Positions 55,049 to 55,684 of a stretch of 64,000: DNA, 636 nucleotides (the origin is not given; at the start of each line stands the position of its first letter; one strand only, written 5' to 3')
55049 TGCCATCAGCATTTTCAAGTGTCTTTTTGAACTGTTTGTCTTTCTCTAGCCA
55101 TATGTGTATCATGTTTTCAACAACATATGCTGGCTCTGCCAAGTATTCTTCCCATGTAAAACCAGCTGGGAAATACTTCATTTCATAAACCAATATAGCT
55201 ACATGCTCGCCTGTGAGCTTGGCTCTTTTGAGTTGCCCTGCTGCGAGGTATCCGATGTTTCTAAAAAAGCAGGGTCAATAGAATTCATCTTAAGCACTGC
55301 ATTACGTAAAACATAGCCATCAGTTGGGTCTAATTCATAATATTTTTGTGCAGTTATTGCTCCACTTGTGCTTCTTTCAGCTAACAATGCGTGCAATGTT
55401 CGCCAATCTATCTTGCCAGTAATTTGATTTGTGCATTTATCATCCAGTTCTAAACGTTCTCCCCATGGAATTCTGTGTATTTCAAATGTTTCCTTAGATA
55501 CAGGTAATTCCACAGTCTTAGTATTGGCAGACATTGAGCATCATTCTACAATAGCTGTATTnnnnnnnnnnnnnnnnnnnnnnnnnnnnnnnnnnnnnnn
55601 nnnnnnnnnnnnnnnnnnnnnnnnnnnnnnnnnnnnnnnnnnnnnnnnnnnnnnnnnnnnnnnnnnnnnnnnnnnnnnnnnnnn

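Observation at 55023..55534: Tail chaperone G/GT-type -1 programmed frameshift upstream of the tape-measure gene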

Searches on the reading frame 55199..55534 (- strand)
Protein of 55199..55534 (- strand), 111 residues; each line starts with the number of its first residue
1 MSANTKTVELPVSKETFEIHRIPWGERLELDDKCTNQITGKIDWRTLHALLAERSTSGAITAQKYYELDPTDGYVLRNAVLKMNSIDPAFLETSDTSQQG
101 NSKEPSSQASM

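Call 4: search_protein_families(library=phrogs, proteins=[window:55199-55534:-], max_evalue=0.01)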
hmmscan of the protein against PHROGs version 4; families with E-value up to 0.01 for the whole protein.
window:55199-55534:- (111 aa): 0 families

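Call 5: search_protein_families(library=pfam, proteins=[window:55199-55534:-], max_evalue=0.05)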
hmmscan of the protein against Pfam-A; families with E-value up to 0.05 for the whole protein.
window:55199-55534:- (111 aa): 0 families

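Call 27: search_protein_representatives(protein=window:55199-55534:-)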
Query: 111 residues. Proteins with E-value up to 0.001 (for the whole library): 6; up to 1e-10: 3; up to 1e-30: 1. The best 6 are listed.
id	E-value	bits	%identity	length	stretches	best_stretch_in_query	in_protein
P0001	2.6e-67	240.1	100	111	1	1-111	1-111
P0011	3.0e-22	95.4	48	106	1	7-102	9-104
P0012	9.3e-11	58.5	45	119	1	3-100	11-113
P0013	1.2e-05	42.0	41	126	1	4-98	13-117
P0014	1.4e-05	41.8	39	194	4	31-68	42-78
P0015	2.8e-05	40.9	31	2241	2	51-90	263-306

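Call 34: find_homologous_proteins(query=A3, max_evalue=0.001)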
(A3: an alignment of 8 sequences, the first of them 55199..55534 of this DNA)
Query A3 (8 sequences) (111 aa, profile of the alignment): 12 proteins with E <= 0.001 among 761 candidates.
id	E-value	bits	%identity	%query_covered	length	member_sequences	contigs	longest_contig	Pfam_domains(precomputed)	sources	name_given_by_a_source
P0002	3.2e-44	168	73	93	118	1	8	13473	-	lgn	-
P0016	6.6e-44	167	43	84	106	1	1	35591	-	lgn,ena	-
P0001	1.7e-43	165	100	100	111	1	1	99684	-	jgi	-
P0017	3.5e-43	164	56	81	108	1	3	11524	-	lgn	-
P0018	8.3e-43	163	50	81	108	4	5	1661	-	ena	-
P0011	1.7e-41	159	48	88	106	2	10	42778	-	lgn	-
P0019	8.4e-40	153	44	77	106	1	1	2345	-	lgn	-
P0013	4.5e-35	138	37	87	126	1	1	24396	-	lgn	-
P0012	6.0e-34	134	41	88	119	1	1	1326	-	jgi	jgi:hypothetical protein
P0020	2.6e-30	123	39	78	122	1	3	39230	-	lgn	-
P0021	5.8e-28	115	39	82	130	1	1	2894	-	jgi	jgi:hypothetical protein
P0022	1.1e-26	111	42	80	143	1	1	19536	-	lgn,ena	-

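Call 35: find_related_loci(query=A3, collection=viral_contigs, flank=4000)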
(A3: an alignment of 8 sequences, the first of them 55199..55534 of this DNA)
Query A3 (111 aa) in viral_contigs; peptide patterns used: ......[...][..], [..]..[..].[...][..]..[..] (x = any residue, [..] = any of these).
34 stretches matched a pattern, but none encodes a relative of the query by tblastn (E <= 1e-3).

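Call 36: find_encoding_contigs(protein=P0013, flank=4000, max_places=2)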
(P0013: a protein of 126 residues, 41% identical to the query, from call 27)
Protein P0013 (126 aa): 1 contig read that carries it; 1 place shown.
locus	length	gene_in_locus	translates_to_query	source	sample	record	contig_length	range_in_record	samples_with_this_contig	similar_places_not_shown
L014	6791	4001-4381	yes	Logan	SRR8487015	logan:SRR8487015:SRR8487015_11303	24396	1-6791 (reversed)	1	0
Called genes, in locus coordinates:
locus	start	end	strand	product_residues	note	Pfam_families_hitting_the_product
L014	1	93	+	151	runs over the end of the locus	-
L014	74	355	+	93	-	-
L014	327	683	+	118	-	-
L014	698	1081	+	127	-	-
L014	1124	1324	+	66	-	-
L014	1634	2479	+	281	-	-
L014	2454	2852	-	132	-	-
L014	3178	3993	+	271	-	PF18906:Phage_tube_2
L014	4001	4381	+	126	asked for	-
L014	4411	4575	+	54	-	-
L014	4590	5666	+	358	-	-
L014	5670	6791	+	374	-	?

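Call 37: find_encoding_contigs(protein=P0020, flank=4000, max_places=2)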
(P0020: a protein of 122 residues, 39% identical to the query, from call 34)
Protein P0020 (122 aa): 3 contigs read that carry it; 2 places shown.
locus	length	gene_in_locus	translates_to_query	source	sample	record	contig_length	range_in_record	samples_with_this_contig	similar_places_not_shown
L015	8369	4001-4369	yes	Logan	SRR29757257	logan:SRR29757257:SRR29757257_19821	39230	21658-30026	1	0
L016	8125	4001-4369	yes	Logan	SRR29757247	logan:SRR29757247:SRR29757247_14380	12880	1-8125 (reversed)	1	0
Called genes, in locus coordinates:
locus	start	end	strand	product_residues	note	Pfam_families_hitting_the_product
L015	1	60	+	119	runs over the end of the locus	-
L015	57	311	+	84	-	-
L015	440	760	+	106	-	-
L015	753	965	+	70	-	-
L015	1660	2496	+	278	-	-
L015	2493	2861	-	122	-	-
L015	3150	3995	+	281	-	PF18906:Phage_tube_2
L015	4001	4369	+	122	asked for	-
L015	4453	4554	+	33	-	-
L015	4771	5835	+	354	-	-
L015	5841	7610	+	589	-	-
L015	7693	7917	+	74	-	-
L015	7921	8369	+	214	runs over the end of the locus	-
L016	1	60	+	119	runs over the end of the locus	-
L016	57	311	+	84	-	-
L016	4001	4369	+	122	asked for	-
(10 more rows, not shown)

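Call 38: find_encoding_contigs(protein=P0022, flank=4000, max_places=2)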
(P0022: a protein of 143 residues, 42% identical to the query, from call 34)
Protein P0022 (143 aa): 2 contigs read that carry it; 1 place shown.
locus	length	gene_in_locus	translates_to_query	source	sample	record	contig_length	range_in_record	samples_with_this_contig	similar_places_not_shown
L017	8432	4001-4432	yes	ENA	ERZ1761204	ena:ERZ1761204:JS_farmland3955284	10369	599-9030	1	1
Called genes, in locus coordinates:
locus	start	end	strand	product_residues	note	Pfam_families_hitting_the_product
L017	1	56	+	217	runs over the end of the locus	?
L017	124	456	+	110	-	-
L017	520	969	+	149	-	-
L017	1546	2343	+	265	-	-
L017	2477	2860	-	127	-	PF04883:HK97-gp10_like (weak)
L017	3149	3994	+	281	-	PF18906:Phage_tube_2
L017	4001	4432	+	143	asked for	-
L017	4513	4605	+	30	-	-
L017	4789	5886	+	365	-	-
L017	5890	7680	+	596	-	-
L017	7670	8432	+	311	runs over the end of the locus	-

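Call 39: find_encoding_contigs(protein=P0021, flank=4000, max_places=2)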
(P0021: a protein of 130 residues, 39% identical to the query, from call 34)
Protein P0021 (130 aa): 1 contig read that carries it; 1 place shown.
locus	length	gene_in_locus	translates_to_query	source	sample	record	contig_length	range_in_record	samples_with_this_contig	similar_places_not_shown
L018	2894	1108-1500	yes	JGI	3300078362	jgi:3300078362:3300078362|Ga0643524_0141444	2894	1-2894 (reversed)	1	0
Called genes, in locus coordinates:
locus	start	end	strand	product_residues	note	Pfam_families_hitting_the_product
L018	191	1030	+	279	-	PF18906:Phage_tube_2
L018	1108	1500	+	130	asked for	-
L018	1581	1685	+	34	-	-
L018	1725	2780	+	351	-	-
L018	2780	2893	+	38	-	?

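Call 43: search_protein_families(library=pfam, alignment_id=A4, max_evalue=1)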
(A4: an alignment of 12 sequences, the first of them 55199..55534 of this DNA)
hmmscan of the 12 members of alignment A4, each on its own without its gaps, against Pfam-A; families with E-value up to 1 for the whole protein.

A. member 1, window:55199-55534:- (111 aa): 0 families

B. families by the number of members that match (of 12 scanned): 2 families
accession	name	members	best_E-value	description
PF20199.4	RepSA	2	0.0046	Replication initiator protein, pSAM2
PF02269.22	TFIID-18kDa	1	0.13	Transcription initiation factor IID, 18kD subunit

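Call 46: predict_structure(alignment_id=A4)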
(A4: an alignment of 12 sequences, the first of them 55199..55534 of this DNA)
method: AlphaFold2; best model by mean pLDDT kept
length: 111 residues; sequences in the alignment: 12
mean_pLDDT: 78.1   pTM: 0.65
mean pLDDT of the five models: 78.1, 76.3, 76.1, 75.9, 73.8
residues with pLDDT >= 90: 50; 70-90: 32; 50-70: 10; < 50: 19
segments of 3 or more residues with pLDDT < 50: 90-105
pLDDT, mean of each block of 10 residues (from residue 1): 77 92 87 88 90 92 92 91 68 41 46 42
secondary structure, 60 per line:
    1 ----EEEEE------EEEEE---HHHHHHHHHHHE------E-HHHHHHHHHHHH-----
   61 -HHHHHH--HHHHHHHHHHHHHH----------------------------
elements in order: E5-9 E16-20 H24-34 H44-55 H62-67 H70-83

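Call 54: fold_search(model_id=the predicted structure, library=viral)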
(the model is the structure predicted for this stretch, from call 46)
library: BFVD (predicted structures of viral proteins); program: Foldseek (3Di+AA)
matches with E <= 10: 523; with E <= 0.001: 1
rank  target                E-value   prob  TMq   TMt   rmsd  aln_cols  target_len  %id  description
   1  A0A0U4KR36            7.5e-05  1.00  0.64  0.40   4.6       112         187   22  Tail assembly chaperone [Arthrobacter phage Salgado]
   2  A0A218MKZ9            2.5e-03  1.00  0.55  0.40   6.1       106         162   18  Uncharacterized protein [uncultured virus]
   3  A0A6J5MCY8            2.5e-03  1.00  0.53  0.49   6.2       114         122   18  Uncharacterized protein [uncultured Caudovirales phage]
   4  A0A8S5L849            2.7e-03  1.00  0.52  0.75   3.7        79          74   22  Tail assembly chaperone [Siphoviridae sp. ctgFB34]
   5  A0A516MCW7            6.2e-03  1.00  0.55  0.43   8.1       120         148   12  (no name in the UniProt tables at hand)
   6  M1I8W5                6.7e-03  1.00  0.52  0.51   5.4        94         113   14  Tail assembly chaperone [Bacillus phage Gemini]
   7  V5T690                7.6e-03  1.00  0.52  0.41   8.8       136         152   10  Uncharacterized protein [Methanobacterium virus Drs3]
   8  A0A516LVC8            1.0e-02  1.00  0.55  0.65   3.2        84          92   17  (no name in the UniProt tables at hand)
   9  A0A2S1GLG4            1.1e-02  1.00  0.55  0.46   6.0       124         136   12  (no name in the UniProt tables at hand)
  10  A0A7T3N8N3            1.1e-02  1.00  0.57  0.45   6.3       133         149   14  (no name in the UniProt tables at hand)
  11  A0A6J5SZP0            1.3e-02  1.00  0.61  0.62   6.4       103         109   16  Phage tail assembly chaperone protein, TAC [uncultured Caudovirales phage]
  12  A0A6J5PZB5            1.3e-02  0.99  0.53  0.45  12.6       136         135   14  Uncharacterized protein [uncultured Caudovirales phage]
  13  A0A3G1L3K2            1.4e-02  1.00  0.58  0.51  12.8       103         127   10  Uncharacterized protein [Synechococcus phage S-CBWM1]
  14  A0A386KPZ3            2.3e-02  0.97  0.49  0.41  13.2       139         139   13  Uncharacterized protein [Caulobacter phage Kronos]
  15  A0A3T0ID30            2.7e-02  0.99  0.50  0.49   6.6       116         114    9  (no name in the UniProt tables at hand)
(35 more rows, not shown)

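Call 61: find_related_loci(query=A4, collection=genome_contigs, flank=5000)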
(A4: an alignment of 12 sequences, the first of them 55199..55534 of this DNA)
Query A4 (111 aa) in genome_contigs; peptide patterns used: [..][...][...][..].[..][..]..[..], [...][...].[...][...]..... (x = any residue, [..] = any of these).
28 stretches matched a pattern; 1 encode a relative of the query (tblastn E <= 1e-3); 1 distinct loci.
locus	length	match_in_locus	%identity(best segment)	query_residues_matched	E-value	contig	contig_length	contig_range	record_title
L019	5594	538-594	53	18-36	2e-5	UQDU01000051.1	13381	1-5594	uncultured Bacteroidales bacterium isolate UMGS187 genome assembly, contig: NODE_575_length_13381_cov_12.293561, whole g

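Call 62: find_related_loci(query=A4, collection=metagenome_contigs, flank=3000)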
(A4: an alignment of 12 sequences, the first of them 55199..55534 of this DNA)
Query A4 (111 aa) in metagenome_contigs; peptide patterns used: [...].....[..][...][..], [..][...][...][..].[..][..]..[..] (x = any residue, [..] = any of these).
129 stretches matched a pattern, but none encodes a relative of the query by tblastn (E <= 1e-3).

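Call 66: search_protein_families(library=pfam, proteins=[L014:3178-3993:+, L015:3150-3995:+, L017:3149-3994:+, L018:191-1030:+], max_evalue=0.01)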
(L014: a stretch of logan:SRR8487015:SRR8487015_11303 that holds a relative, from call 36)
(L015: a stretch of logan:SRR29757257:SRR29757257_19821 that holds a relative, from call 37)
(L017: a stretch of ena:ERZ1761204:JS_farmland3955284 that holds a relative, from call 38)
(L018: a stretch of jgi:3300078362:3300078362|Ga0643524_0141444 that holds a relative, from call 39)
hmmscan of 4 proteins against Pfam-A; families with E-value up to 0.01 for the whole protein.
L014:3178-3993:+ (271 aa): 1 family
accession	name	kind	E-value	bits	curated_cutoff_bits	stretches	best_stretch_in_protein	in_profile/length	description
PF18906.5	Phage_tube_2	-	1.6e-09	38.2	27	1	88-229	97-240/266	Phage tail tube protein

L015:3150-3995:+ (281 aa): 1 family
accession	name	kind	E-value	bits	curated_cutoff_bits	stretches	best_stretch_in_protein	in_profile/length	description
PF18906.5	Phage_tube_2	-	5.8e-11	42.9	27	1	95-240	94-241/266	Phage tail tube protein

L017:3149-3994:+ (281 aa): 1 family
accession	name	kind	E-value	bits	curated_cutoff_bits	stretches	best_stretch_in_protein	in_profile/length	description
PF18906.5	Phage_tube_2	-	8.7e-09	35.8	27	1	93-240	92-241/266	Phage tail tube protein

L018:191-1030:+ (279 aa): 1 family
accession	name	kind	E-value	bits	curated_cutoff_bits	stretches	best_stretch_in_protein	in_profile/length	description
PF18906.5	Phage_tube_2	-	3.7e-09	37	27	1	97-239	96-240/266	Phage tail tube protein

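Call 67: search_protein_families(library=phrogs, proteins=[L014:4590-5666:+, L015:4771-5835:+, L017:4789-5886:+, L018:1725-2780:+], max_evalue=0.01)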
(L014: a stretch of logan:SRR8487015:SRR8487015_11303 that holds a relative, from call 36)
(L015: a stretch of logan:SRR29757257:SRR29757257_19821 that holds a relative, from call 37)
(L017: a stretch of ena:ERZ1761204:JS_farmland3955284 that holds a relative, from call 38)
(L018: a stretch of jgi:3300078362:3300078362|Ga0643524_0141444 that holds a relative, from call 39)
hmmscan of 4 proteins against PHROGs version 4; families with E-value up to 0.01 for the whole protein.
L014:4590-5666:+ (358 aa): 0 families

L015:4771-5835:+ (354 aa): 0 families

L017:4789-5886:+ (365 aa): 0 families

L018:1725-2780:+ (351 aa): 0 families

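Call 69: search_solved_structures(query=A4, max_evalue=10)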
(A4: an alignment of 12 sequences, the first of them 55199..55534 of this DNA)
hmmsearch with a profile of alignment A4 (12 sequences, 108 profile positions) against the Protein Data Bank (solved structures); distinct sequences matched with E-value up to 10: 0.

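Call 88: find_encoding_contigs(protein=P0012, flank=1500, max_places=2)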
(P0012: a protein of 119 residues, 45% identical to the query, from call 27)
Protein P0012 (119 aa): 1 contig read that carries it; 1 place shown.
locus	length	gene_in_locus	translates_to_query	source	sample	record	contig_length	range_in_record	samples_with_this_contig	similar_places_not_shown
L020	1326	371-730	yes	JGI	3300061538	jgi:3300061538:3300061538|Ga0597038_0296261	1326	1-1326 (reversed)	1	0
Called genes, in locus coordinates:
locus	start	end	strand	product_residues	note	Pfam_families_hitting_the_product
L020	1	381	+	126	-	?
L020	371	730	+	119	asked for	-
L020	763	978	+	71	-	-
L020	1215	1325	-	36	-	?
